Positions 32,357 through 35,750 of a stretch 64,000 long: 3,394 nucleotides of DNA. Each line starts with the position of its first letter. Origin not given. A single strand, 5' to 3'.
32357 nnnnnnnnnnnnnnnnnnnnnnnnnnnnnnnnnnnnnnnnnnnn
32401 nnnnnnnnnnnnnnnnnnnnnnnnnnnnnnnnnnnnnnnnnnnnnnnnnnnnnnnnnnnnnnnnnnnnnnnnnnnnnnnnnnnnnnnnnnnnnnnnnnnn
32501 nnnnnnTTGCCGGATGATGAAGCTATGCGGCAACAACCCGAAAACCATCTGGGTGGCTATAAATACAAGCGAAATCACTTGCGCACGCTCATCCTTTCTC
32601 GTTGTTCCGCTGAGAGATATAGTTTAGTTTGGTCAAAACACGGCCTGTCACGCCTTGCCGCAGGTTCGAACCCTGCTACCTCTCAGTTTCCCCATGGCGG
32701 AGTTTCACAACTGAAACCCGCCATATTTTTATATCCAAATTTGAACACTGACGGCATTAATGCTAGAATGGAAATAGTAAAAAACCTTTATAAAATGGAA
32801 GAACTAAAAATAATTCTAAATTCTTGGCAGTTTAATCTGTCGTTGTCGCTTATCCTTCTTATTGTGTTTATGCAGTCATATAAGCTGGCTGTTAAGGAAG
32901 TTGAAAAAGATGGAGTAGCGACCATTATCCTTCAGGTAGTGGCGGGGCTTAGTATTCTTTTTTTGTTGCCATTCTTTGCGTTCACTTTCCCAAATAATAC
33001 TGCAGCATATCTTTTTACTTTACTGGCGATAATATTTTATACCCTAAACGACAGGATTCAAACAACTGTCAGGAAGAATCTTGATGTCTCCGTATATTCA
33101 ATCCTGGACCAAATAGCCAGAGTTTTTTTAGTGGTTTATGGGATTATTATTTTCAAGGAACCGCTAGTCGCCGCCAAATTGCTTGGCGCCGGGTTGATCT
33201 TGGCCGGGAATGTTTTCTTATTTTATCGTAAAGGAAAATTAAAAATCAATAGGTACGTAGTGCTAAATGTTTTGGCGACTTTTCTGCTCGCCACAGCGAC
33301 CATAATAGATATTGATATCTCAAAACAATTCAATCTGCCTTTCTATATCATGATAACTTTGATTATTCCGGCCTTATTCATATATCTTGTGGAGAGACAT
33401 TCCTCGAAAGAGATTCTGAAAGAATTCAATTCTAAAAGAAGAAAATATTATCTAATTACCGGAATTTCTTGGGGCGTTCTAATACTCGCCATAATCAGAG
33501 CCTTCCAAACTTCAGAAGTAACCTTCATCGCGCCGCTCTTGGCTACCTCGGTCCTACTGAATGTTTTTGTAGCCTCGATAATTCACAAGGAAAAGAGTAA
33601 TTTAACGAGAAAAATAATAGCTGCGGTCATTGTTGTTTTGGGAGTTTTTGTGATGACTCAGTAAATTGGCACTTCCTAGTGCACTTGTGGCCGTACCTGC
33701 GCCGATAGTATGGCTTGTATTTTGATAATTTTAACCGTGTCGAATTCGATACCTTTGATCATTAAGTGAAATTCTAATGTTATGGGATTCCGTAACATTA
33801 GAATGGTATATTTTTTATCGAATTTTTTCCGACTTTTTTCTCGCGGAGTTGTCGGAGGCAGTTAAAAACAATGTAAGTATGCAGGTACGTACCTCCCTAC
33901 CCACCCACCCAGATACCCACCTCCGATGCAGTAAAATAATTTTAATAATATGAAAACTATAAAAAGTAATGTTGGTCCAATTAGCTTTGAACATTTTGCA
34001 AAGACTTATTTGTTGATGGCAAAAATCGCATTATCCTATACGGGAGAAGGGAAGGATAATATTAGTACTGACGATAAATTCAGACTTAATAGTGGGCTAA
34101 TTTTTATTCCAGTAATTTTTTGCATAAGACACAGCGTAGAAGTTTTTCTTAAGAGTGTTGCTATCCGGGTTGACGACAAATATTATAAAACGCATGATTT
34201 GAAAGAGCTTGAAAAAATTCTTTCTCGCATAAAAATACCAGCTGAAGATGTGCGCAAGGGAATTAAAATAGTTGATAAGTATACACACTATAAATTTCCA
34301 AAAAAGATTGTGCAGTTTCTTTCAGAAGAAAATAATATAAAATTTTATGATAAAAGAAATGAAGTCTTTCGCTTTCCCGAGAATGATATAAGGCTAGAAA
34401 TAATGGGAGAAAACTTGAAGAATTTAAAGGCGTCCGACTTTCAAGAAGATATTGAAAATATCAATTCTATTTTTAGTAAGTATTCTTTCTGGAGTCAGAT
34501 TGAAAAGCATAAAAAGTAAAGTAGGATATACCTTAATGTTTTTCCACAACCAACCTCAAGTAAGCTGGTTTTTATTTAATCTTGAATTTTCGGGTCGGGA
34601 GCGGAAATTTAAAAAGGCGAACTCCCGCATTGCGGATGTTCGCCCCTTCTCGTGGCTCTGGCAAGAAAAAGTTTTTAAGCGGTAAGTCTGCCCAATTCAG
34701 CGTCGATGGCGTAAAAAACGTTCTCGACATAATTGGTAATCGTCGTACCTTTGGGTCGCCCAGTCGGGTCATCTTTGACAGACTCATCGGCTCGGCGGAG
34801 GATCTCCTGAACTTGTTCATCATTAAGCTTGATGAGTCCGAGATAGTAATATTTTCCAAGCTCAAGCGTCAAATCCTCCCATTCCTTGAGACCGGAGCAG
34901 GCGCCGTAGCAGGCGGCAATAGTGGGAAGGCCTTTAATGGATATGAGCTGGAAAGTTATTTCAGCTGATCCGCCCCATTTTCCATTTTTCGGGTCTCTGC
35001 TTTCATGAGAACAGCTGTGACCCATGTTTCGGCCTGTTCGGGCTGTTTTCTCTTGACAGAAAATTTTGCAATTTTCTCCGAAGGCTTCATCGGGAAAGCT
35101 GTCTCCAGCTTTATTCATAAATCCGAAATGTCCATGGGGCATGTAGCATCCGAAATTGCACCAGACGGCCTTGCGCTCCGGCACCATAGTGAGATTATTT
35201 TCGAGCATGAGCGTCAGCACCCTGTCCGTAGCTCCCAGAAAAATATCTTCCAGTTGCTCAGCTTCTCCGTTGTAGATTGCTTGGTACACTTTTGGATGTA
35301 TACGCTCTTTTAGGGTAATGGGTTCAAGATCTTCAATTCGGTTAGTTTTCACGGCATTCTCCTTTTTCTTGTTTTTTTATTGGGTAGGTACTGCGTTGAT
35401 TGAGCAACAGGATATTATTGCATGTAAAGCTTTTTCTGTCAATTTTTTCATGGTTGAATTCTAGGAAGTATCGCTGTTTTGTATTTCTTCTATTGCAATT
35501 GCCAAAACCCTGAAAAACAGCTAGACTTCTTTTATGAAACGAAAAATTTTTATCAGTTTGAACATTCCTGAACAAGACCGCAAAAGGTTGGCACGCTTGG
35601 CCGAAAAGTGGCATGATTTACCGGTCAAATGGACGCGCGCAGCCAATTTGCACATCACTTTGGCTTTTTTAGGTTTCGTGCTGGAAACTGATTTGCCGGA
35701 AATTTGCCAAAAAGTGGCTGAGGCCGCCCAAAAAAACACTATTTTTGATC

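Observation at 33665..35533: Compositionally anomalous two-gene islet with palindromic flanks between a transporter and thpR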

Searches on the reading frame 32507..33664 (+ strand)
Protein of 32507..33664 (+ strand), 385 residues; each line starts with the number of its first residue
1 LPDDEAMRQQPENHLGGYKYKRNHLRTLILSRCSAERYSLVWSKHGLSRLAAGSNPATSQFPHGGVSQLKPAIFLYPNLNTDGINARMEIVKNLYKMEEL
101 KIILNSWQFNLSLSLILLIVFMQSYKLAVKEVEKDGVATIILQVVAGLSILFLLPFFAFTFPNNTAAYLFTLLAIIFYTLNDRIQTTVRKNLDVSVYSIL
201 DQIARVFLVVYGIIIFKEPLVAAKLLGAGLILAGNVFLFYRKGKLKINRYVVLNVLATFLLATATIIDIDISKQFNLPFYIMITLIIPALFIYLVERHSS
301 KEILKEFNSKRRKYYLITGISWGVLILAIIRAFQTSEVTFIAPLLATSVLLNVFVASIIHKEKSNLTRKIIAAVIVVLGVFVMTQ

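Call 4: search_protein_families(library=pfam, proteins=[window:32507-33664:+], max_evalue=1)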
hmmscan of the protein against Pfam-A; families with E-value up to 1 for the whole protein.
window:32507-33664:+ (385 aa): 3 families
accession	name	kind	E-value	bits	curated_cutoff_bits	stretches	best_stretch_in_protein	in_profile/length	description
PF00892.27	EamA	-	7.9e-11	42.8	28.2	2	251-384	4-134/135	EamA-like transporter family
PF14256.11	YwiC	-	0.0065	17.2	25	1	281-383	27-125/126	YwiC-like protein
PF04982.19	TM_HPP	-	0.33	10.9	27.2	1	317-380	13-77/157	HPP, transmembrane region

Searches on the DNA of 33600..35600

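Call 53: search_rna_families(source=window, start=33600, end=35600, threshold=evalue, max_evalue=1)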
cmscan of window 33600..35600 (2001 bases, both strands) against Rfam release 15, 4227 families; matches with E-value up to 1: 2.
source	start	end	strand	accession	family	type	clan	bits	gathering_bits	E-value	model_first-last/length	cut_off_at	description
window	34520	34586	-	RF02293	TtnuCD17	Gene; snRNA; snoRNA; CD-box;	-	24.4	75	0.93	1-68/68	no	Tetrahymena snoRNA TtnuCD17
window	33871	33920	-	RF03830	mir-1003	Gene; miRNA;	-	21.3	90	0.22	1-56/56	no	mir-1003 microRNA precursor family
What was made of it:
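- Tried and rejected: Rfam at E <= 1 found nothing credible on the intergenic regions (call 53).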

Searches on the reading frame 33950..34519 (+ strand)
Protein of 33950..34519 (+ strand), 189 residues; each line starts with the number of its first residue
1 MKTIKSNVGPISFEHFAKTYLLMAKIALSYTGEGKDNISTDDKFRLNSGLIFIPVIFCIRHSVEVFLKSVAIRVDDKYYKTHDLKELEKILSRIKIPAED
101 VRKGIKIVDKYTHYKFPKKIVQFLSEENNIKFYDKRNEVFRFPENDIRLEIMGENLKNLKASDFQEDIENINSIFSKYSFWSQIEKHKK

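Call 4: search_protein_families(library=pfam, proteins=[window:33950-34519:+], max_evalue=1)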
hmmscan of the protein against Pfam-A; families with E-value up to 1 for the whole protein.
window:33950-34519:+ (189 aa): 1 family
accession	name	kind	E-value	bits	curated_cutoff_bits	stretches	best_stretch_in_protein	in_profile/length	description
PF05168.19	HEPN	-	0.00022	21.8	22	1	55-113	27-85/117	HEPN domain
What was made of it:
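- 33950..34519 (+): Gene A, 189 aa. An AT-rich orphan and probably a horizontally acquired HEPN-like protein. No Shine-Dalgarno sequence and no consensus promoter were found upstream. Pfam HEPN PF05168 E 2.2e-4, 21.8 bits against cut-off 22 (call 4).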

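Call 5: search_protein_families(library=ncbifam, proteins=[window:33950-34519:+], max_evalue=1)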
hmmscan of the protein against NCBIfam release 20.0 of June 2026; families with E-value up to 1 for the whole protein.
window:33950-34519:+ (189 aa): 2 families
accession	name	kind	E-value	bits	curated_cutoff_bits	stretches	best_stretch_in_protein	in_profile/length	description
NF004543.0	PRK05888.2-5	equivalog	0.00053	19.5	243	1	69-142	112-183/217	NADH-quinone oxidoreductase subunit NuoI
TIGR04569.1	arch_SelU_Cterm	equivalog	0.0016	18.3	180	1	70-116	166-212/217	selenouridine synthase SelU-like subunit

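Call 6: search_protein_families(library=padloc, proteins=[window:33950-34519:+], max_evalue=1)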
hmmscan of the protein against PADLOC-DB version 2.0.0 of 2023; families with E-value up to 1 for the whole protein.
window:33950-34519:+ (189 aa): 0 families
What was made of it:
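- PADLOC is negative (call 6).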

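Call 7: search_protein_families(library=phrogs, proteins=[window:33950-34519:+], max_evalue=1)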
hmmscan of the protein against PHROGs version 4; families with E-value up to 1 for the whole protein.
window:33950-34519:+ (189 aa): 0 families
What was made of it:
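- Closest known: HEPN domain. Different: PADLOC and PHROGs are negative (calls 6, 7).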

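Call 14: search_solved_structures(query=window:33950-34519:+, max_evalue=10)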
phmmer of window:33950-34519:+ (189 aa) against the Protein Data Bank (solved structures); distinct sequences matched with E-value up to 10: 1.
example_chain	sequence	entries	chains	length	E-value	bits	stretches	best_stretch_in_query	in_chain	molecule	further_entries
6u8y_N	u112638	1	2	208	0.25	14.4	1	78-143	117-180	NADH dehydrogenase subunit I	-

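Call 16: find_homologous_proteins(query=window:33950-34519:+)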
Query window:33950-34519:+ (189 aa): 2 proteins with E <= 0.001 among 140 candidates.
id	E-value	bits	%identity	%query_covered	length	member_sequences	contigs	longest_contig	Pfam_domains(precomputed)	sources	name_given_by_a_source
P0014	4.9e-118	409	100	100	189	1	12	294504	-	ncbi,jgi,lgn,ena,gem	-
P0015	2.7e-9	55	37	69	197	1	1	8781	-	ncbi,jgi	ncbi:MAG: hypothetical protein WCT02_03070 [Candidatus Paceibacterota bacterium]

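Call 23: find_encoding_contigs(protein=P0015, flank=6000, max_places=3)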
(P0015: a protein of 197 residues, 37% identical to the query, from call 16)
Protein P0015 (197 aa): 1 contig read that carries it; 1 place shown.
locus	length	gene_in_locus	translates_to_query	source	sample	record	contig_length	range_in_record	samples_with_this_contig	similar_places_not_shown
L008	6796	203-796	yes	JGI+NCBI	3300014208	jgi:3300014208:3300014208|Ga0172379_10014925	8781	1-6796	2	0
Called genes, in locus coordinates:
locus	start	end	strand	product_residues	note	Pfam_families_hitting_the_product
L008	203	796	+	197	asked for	-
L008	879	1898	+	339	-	PF13310:Virulence_RhuM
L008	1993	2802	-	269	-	-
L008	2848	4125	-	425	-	PF02655:ATP-grasp_3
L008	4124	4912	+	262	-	PF00590:TP_methylase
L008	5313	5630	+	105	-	-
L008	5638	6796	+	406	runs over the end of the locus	PF13200:DUF4015, PF14871:GHL6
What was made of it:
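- Closest known: HEPN domain. Same: Its one relative lies next to a RhuM-family gene, a context typical of mobile or defence regions (call 23).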

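Call 25: search_protein_families(library=pfam, proteins=[P0015], max_evalue=1)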
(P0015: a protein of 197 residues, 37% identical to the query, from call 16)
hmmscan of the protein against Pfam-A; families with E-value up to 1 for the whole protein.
P0015 (197 aa): 1 family
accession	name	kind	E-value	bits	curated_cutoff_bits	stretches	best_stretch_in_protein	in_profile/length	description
PF24905.1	TTC3_9th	-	0.032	14.4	27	1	157-184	11-39/60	TTC3, helical domain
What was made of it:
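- The HEPN score is below cut-off and is absent in the relative (calls 4, 25).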

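Call 55: search_solved_structures(query=A3, max_evalue=10, show_alignments=2)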
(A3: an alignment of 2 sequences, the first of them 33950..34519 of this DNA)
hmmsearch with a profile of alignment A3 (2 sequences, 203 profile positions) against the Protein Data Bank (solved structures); distinct sequences matched with E-value up to 10: 10.
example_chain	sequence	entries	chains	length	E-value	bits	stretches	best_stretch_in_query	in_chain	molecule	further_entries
1tnw_A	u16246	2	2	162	0.036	17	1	123-183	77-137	TROPONIN C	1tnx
5tnc_A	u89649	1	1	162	0.057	16.3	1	123-183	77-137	TROPONIN-C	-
4tnc_A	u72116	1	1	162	0.072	16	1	123-183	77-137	TROPONIN C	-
9yfl_C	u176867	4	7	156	0.15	14.9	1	91-122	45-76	H/ACA ribonucleoprotein complex subunit 2-like protein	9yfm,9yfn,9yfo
1jc2_A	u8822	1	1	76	0.16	14.8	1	137-183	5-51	TROPONIN C, SKELETAL MUSCLE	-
2w49_0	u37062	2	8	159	0.18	14.7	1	123-183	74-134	TROPONIN C, SKELETAL MUSCLE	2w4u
7cgf_A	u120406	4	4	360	0.18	14.7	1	135-188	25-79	PUM-HD domain-containing protein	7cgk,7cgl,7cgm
1ncx_A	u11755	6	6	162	0.19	14.6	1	123-183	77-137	TROPONIN C | Troponin C, skeletal muscle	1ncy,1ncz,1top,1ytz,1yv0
1ttx_A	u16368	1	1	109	1.1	12.1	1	142-181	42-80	Oncomodulin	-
7mly_E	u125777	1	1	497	1.6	11.6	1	12-75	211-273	Glycine receptor beta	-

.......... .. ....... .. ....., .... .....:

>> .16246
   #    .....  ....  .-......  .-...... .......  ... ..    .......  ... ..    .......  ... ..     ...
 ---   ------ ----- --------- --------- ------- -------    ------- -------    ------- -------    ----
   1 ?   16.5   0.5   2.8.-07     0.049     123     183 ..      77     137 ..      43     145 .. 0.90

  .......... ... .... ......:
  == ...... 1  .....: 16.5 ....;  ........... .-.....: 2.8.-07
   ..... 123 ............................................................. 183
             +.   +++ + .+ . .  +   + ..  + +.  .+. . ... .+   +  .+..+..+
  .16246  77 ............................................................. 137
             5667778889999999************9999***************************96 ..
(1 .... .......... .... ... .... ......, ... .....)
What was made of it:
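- On HEPN (PF05168), gene A: A PDB profile search gave no HEPN hit (call 55).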

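Call 61: predict_structure(alignment_id=A3)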
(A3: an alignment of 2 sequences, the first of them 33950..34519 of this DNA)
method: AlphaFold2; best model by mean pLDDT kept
length: 189 residues; sequences in the alignment: 2
mean_pLDDT: 36.5   pTM: 0.24
mean pLDDT of the five models: 36.5, 35.9, 33.8, 33.6, 32.3
residues with pLDDT >= 90: 0; 70-90: 0; 50-70: 1; < 50: 188
segments of 3 or more residues with pLDDT < 50: 1-168, 170-189
pLDDT, mean of each block of 10 residues (from residue 1): 26 42 44 40 33 35 40 38 38 33 39 34 30 28 32 39 45 44 32
secondary structure, 60 per line:
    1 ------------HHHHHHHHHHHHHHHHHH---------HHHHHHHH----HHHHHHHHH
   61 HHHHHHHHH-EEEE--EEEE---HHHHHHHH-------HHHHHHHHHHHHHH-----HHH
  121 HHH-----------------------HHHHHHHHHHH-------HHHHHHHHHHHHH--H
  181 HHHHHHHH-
elements in order: H13-30 H40-47 H52-69 E71-74 E77-80 H84-91 H99-112 H118-123 H147-157 H165-177 H180-188
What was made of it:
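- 33950..34519 (+): AF2 failed with pLDDT 36 (call 61).
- On HEPN (PF05168), gene A: The AF2 model is unusable (pLDDT 36.5; call 61).
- Closest known: HEPN domain. Same: It is predicted to be mainly helical (call 61, low confidence).
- AF2 failed (call 61), and a profile search of the PDB found nothing (call 55). AF2 gave no model (call 61).
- Tried and rejected: AF2 of A. With only two sequences the model failed (pLDDT 36.5; call 61), so no fold search was possible for A.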

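Call 90: search_dna_similar(query=window:33950-34519:+, collection=phages, mode=protein, max_evalue=0.01, max_rows=10)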
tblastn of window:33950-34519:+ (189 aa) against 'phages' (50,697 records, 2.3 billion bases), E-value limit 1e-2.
No match.

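Call 91: search_dna_similar(query=window:33950-34519:+, collection=plasmids, mode=protein, max_evalue=0.01, max_rows=10)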
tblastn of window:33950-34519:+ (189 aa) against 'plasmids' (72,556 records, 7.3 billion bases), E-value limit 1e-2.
No match.

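Call 94: find_related_loci(query=A3, collection=viral_contigs, flank=5000)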
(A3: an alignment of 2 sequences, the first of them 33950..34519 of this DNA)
Query A3 (189 aa) in viral_contigs; peptide patterns used: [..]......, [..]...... (x = any residue, [..] = any of these).
291 stretches matched a pattern, but none encodes a relative of the query by tblastn (E <= 1e-3).

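Call 96: find_related_loci(query=A3, collection=metagenome_contigs, flank=5000)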
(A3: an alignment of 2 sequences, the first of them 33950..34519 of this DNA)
Query A3 (189 aa) in metagenome_contigs; peptide patterns used: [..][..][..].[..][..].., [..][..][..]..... (x = any residue, [..] = any of these).
600 stretches matched a pattern (row limit reached: there are more); 1 encode a relative of the query (tblastn E <= 1e-3); 1 distinct loci.
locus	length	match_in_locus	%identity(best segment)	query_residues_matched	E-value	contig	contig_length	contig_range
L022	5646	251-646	36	16-145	6e-16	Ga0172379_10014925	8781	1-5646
